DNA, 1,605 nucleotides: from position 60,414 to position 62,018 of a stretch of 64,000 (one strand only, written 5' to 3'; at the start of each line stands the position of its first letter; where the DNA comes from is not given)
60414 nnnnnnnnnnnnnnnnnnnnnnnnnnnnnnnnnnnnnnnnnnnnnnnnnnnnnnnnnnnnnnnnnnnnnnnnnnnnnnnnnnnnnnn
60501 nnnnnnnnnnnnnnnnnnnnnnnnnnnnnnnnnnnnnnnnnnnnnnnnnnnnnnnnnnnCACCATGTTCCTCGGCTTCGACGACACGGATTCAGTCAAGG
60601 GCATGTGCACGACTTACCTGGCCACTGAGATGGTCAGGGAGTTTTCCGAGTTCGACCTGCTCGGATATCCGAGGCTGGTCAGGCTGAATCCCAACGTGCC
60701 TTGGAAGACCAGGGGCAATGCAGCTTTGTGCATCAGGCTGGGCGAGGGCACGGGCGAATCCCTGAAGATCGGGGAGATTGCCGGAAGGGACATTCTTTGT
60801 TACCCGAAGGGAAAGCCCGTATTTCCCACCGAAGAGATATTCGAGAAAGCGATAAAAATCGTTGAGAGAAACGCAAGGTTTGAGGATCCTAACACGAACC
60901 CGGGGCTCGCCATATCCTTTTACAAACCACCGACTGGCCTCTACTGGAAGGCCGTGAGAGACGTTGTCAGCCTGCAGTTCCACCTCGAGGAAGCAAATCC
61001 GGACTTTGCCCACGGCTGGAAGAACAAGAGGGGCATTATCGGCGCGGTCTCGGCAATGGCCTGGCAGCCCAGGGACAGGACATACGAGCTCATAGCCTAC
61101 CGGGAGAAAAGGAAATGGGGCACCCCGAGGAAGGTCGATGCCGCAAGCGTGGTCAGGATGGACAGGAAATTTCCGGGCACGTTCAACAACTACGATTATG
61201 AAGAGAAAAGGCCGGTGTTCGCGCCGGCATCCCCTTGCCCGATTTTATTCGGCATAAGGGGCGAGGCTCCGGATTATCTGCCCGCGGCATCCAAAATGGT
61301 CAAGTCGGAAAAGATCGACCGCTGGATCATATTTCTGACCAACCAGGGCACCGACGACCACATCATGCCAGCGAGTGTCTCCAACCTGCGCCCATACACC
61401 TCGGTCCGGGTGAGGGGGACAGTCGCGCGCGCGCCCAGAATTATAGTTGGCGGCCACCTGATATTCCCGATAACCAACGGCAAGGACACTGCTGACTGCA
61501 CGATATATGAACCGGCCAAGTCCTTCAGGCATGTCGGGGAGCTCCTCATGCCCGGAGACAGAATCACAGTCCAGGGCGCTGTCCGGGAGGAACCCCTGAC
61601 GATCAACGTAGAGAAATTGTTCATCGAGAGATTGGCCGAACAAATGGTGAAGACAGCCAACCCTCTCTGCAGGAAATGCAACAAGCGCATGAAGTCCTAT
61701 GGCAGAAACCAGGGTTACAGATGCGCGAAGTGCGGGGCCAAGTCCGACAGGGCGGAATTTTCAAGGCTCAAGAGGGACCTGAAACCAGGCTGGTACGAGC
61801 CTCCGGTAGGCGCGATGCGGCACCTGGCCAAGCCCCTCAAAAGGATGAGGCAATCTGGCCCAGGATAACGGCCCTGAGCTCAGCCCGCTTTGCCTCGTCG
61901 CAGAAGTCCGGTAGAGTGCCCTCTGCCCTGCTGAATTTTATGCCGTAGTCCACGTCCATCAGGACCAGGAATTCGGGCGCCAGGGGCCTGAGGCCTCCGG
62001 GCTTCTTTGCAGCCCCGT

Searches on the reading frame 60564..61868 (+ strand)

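Call 35: search_protein_families(library=pfam, proteins=[window:60564-61868:+], max_evalue=0.0001)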
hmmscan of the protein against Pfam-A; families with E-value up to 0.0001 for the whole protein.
window:60564-61868:+ (434 aa): 3 families
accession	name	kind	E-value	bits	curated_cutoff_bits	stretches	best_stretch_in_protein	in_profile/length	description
PF22641.2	TiaS_TCKD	-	1.9e-47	161.6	27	1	2-139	1-139/156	TiaS TCKD domain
PF08489.16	TiaS_FLD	-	1.8e-39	134.9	21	1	156-266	2-116/116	TiaS FLD domain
PF23783.1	Zn_ribbon_TiaS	-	2.3e-14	53.3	27.3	1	366-406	1-41/41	TiaS C-terminal zinc ribbon domain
